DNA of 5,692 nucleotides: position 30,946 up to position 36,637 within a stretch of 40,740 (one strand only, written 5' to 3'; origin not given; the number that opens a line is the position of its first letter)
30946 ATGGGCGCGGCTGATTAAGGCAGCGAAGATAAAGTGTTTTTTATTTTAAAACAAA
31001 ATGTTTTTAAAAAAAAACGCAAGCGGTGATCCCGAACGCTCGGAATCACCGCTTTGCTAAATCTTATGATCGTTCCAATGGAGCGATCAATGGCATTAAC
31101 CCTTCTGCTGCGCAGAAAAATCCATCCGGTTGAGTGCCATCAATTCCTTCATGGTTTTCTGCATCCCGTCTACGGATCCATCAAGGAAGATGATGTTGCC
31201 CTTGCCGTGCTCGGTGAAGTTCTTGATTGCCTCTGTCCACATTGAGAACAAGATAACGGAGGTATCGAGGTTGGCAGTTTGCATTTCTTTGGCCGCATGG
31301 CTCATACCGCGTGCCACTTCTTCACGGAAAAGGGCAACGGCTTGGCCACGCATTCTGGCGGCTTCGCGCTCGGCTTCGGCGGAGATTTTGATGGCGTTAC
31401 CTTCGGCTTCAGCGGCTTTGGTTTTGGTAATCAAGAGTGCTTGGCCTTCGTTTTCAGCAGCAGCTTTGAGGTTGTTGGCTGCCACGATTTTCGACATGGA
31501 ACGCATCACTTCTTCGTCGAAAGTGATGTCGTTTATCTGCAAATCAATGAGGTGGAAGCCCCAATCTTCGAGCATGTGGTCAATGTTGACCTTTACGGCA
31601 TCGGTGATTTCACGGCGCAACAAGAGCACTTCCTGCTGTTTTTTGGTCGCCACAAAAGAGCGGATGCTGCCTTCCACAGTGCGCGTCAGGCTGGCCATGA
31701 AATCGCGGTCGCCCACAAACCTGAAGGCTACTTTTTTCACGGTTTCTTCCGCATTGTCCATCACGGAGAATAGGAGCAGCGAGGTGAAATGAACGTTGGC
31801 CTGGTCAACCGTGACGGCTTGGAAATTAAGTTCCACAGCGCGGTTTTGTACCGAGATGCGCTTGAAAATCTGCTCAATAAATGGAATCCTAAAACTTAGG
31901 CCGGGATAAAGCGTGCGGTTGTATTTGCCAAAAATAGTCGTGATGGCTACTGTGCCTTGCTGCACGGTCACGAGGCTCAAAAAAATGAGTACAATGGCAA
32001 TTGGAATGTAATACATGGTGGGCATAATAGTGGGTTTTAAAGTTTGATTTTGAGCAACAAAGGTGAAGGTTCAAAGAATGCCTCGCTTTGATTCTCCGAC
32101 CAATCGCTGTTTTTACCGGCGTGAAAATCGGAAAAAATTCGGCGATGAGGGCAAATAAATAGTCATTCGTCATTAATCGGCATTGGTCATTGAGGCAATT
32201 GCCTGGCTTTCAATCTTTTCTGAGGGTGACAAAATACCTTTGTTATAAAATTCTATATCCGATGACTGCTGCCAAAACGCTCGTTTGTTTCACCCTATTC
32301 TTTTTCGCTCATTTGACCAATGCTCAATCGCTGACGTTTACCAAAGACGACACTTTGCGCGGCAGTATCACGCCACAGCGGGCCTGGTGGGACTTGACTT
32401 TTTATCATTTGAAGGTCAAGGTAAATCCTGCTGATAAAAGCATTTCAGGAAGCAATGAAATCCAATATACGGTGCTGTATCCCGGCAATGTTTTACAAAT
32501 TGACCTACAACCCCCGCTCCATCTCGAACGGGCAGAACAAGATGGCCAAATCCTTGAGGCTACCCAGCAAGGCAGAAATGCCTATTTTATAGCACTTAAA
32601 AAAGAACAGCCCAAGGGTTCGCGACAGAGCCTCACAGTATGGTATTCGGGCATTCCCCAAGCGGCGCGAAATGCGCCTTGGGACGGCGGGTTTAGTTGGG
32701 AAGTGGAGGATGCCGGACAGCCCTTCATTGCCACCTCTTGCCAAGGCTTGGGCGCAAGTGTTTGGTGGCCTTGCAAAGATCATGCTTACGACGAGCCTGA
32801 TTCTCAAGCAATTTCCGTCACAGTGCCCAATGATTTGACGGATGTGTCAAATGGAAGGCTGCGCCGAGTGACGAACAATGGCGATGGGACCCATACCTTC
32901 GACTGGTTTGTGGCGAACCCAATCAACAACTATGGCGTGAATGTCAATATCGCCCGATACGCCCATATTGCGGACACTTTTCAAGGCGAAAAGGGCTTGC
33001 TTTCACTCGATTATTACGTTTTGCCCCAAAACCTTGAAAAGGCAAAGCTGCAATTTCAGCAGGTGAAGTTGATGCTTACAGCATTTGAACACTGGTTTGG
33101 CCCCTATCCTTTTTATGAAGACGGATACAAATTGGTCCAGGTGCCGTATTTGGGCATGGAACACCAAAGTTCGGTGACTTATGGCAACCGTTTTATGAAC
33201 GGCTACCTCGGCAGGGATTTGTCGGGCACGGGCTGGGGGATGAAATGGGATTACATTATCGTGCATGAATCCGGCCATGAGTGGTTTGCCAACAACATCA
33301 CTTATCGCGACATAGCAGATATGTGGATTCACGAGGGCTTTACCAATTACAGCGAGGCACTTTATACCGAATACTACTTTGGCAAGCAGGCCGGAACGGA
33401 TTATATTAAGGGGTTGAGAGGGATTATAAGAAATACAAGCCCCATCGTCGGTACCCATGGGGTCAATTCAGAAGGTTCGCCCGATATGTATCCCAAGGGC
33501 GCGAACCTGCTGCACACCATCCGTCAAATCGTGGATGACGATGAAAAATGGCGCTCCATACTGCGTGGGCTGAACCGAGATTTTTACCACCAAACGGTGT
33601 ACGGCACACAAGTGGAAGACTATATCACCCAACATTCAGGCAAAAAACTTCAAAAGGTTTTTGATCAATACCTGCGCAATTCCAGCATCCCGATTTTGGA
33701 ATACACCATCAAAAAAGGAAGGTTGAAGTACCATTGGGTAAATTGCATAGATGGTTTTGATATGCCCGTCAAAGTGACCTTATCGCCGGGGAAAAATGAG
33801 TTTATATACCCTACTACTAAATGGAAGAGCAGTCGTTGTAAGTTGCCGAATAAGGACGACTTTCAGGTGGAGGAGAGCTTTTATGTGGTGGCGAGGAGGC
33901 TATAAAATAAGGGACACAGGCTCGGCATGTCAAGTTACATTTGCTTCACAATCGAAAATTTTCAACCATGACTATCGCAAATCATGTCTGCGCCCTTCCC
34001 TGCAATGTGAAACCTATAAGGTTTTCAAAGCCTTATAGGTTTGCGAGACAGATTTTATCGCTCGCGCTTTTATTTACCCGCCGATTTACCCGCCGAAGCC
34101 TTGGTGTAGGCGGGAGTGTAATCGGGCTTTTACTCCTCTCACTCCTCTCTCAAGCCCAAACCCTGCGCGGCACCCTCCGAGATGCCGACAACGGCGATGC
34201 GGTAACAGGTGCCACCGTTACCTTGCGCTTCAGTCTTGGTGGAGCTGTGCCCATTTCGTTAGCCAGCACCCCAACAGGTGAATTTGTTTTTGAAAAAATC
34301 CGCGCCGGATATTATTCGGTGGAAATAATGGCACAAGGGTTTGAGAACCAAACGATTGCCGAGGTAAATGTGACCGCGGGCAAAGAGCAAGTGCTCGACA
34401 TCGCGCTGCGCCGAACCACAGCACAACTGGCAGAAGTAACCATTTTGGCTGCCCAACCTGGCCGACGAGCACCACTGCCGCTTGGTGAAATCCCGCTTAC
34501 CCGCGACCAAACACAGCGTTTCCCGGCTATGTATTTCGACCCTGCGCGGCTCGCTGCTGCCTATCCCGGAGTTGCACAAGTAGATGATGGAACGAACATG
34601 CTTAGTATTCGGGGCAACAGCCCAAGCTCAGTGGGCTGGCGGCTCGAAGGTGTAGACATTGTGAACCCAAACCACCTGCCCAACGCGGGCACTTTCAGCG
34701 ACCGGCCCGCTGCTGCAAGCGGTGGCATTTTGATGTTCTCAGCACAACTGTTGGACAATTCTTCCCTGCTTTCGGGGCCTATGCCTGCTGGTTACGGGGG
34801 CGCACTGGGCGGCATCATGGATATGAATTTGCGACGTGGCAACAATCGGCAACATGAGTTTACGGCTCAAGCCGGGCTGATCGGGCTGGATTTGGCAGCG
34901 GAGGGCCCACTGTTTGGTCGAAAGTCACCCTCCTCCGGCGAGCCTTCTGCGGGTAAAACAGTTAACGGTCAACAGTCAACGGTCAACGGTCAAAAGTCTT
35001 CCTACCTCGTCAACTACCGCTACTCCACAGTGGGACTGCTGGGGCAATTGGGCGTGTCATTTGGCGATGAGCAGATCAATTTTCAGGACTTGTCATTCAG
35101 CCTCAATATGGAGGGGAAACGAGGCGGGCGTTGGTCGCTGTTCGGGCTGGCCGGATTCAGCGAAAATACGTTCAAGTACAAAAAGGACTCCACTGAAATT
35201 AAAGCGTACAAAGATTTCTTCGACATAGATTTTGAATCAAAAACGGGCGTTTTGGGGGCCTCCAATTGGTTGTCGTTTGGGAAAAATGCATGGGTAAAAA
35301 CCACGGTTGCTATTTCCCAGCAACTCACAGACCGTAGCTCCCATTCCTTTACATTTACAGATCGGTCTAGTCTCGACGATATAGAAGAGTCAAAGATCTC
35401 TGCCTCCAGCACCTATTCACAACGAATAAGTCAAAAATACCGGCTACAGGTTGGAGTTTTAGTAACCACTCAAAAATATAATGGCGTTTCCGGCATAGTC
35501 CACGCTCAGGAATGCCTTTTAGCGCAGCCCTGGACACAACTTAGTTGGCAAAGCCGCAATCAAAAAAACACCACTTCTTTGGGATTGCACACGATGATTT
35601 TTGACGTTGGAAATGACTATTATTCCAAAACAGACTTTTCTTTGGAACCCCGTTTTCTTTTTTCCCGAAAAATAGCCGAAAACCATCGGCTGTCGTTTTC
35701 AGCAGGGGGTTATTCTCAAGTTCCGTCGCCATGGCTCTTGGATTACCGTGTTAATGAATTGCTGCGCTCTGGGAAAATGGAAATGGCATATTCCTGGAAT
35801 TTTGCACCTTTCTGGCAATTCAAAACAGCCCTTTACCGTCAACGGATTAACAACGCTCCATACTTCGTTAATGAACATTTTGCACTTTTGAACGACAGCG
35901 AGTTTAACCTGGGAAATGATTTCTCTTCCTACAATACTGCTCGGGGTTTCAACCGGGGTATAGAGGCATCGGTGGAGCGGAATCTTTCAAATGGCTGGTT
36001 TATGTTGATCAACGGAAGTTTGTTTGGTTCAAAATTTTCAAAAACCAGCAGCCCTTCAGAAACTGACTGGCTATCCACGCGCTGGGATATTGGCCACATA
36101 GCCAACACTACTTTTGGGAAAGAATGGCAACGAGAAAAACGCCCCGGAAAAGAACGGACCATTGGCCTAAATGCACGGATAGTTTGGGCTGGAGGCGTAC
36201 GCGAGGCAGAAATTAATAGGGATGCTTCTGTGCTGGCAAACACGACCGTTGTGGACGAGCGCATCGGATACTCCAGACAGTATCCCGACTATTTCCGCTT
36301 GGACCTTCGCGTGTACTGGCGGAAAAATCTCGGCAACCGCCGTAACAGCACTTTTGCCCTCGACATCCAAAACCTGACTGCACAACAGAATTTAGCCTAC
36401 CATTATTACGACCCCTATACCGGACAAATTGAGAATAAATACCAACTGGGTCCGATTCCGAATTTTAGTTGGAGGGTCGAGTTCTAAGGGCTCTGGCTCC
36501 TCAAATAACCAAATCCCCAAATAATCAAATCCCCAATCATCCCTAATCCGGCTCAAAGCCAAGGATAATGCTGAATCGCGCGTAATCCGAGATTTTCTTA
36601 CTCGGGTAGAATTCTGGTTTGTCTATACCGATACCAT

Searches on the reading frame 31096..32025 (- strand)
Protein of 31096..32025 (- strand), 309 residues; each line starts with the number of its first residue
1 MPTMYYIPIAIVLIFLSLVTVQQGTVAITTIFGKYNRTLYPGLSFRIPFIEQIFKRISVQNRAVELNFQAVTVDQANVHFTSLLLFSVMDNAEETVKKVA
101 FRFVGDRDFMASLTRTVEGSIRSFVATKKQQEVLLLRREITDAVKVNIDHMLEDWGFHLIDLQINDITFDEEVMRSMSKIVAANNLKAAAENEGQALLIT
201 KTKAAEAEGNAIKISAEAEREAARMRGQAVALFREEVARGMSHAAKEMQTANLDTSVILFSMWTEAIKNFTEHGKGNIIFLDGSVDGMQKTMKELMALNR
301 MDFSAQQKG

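Call 89: search_protein_families(library=pfam, proteins=[window:31096-32025:-], max_evalue=0.001)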
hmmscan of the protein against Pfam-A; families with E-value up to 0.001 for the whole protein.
window:31096-32025:- (309 aa): 1 family
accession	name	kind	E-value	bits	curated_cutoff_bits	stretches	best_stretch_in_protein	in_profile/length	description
PF01145.31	Band_7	-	7e-30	104.8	23.6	1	20-196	2-174/176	SPFH domain / Band 7 family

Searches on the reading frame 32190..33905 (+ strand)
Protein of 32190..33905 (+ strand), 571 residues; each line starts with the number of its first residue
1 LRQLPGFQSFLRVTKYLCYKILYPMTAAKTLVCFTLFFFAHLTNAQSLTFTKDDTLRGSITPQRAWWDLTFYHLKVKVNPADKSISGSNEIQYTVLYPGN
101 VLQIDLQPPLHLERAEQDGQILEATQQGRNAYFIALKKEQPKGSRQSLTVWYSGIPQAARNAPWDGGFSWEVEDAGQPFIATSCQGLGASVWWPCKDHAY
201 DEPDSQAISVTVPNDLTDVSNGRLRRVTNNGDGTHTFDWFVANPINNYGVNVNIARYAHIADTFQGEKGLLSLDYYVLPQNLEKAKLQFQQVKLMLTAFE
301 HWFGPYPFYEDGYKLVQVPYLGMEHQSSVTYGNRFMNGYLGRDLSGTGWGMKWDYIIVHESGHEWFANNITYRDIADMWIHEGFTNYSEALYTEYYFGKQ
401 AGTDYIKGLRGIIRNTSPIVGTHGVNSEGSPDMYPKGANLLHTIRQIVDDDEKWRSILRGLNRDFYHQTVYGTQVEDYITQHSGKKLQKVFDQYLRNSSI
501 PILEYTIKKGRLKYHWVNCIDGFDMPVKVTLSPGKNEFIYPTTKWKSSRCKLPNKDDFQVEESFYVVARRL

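Call 89: search_protein_families(library=pfam, proteins=[window:32190-33905:+], max_evalue=0.001)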
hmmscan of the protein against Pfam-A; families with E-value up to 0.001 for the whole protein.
window:32190-33905:+ (571 aa): 2 families
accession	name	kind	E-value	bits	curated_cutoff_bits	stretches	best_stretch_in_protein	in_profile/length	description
PF01433.26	Peptidase_M1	-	4.9e-15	56.2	27.7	1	292-494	6-218/218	Peptidase family M1 domain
PF17900.6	Peptidase_M1_N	-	1.6e-09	38.6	25.8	1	72-242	5-179/186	Peptidase M1 N-terminal domain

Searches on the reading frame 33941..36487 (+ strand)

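Call 89: search_protein_families(library=pfam, proteins=[window:33941-36487:+], max_evalue=0.001)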
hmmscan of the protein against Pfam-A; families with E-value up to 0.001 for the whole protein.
window:33941-36487:+ (848 aa): 2 families
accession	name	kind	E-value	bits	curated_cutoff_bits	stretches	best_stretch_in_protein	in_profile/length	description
PF13620.12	CarboxypepD_reg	-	2.6e-14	53.8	32.3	1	74-157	1-82/82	Carboxypeptidase regulatory-like domain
PF13715.12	CarbopepD_reg_2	-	8.5e-06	26.2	32.2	1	76-168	2-88/88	CarboxypepD_reg-like domain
